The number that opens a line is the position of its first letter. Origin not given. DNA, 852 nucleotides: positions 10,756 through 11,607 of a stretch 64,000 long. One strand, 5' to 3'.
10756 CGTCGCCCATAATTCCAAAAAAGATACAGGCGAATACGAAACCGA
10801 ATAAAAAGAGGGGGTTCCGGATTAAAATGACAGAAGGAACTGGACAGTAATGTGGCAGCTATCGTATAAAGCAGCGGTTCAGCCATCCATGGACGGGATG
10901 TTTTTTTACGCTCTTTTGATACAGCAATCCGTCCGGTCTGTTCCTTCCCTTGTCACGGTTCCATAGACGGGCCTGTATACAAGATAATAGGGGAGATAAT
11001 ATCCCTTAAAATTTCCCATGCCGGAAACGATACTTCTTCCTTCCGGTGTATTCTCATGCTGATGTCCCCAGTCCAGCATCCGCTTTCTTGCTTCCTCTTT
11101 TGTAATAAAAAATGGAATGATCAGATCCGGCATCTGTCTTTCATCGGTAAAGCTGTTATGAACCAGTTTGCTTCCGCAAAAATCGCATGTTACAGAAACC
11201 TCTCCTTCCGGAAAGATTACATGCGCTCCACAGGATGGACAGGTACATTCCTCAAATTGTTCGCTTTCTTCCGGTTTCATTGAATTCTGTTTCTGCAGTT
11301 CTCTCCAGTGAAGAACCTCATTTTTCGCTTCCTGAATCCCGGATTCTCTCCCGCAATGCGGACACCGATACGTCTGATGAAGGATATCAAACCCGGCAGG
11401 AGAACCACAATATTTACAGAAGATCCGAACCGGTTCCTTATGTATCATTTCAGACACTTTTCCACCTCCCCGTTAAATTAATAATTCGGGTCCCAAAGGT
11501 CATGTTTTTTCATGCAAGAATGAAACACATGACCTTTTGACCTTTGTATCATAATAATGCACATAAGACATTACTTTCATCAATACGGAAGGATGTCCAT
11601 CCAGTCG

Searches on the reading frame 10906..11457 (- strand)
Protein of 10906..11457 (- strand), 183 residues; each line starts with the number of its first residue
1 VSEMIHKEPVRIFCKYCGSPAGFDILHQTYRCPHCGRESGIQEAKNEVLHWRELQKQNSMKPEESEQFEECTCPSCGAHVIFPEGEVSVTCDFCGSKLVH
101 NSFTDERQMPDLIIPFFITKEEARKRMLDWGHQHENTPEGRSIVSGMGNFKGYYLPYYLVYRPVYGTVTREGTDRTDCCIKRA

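Call 9: search_protein_families(library=pfam, proteins=[window:10906-11457:-], max_evalue=0.01)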
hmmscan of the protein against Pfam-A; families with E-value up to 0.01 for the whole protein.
window:10906-11457:- (183 aa): 9 families
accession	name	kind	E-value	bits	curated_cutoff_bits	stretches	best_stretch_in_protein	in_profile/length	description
PF19437.4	VCIP135_N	-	2.9e-05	24.2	27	1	69-154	14-95/169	VCIP135 N-terminal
PF03119.21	DNA_ligase_ZBD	-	7.8e-05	22.9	25.8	1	72-91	1-20/27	NAD-dependent DNA ligase C4 zinc finger domain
PF13248.11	Zn_ribbon_3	-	0.00029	20.7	27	0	29-36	2-9/26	zinc-ribbon domain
PF01155.25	HypA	-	0.00056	20.3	28.9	0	5-39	64-96/112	Hydrogenase/urease nickel incorporation, metallochaperone, hypA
PF12773.13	DZR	-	0.00061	20.3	27.3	0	12-39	13-34/45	Double zinc ribbon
PF13240.11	Zn_Ribbon_1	-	0.0027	17.9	25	0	13-20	15-22/23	zinc-ribbon domain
PF08271.17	Zn_Ribbon_TF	-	0.0029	17.5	29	0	72-102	2-33/43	TFIIB zinc-binding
PF01485.27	IBR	-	0.0085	16.6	24.3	0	63-97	13-50/65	IBR domain, a half RING-finger domain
PF24460.1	DUF7575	-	0.0095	15.7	28.5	0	29-38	3-12/28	Domain of unknown function (DUF7575)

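Call 47: find_encoding_contigs(protein=window:10906-11457:-, flank=10000, max_places=10)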
Protein window:10906-11457:- (183 aa): 10 contigs read that carry it; 8 places shown.
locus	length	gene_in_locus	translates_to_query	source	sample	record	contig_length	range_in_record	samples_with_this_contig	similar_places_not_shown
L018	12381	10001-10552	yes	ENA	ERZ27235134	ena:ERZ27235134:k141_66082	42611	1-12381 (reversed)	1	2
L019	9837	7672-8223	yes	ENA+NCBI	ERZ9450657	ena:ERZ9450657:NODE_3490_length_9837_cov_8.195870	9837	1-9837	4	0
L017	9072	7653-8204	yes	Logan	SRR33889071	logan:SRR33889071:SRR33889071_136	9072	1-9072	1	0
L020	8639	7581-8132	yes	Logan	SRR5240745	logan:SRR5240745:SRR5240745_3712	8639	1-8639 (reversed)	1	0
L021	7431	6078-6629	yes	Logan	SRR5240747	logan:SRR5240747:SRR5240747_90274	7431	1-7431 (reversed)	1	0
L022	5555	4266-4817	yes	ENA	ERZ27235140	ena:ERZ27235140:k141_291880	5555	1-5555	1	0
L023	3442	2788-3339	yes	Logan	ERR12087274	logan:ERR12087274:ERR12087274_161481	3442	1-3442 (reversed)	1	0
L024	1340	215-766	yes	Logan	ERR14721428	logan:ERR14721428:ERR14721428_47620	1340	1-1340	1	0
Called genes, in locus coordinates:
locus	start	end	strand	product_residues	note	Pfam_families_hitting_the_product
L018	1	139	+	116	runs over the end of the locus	-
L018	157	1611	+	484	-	PF13421:Band_7_1, PF01145:Band_7 (weak)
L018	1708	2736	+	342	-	PF14471:DUF4428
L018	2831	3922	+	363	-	PF07754:Ribosomal_aS21 (faint)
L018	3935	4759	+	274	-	PF04536:TPM_phosphatase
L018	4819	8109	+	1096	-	PF13306:LRR_5, PF13855:LRR_8 (faint), PF13306:LRR_5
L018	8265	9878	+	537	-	PF13360:PQQ_2 (faint)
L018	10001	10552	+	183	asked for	-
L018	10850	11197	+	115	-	-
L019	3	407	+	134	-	?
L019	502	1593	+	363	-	PF07754:Ribosomal_aS21 (faint)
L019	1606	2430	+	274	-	PF04536:TPM_phosphatase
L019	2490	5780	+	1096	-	PF13306:LRR_5, PF13855:LRR_8 (faint), PF13306:LRR_5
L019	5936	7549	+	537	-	PF13360:PQQ_2 (faint)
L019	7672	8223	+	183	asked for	-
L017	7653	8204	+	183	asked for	-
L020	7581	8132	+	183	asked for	-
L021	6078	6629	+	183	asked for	-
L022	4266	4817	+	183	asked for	-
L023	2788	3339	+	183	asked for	-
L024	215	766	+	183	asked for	-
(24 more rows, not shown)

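Call 69: search_protein_families(library=padloc, proteins=[window:10906-11457:-], max_evalue=0.01)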
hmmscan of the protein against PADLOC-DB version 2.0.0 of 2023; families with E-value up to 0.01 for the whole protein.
window:10906-11457:- (183 aa): 3 families
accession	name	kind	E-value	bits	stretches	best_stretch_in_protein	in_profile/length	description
PDLC04162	HEC-08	-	1.5e-05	22.3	1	28-108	202-281/358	-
PDLC05059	PDC-S64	-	0.0018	15.3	1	66-100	195-229/339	-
PDLC04109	PD-T7-4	-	0.0066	13.9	1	27-87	11-63/211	-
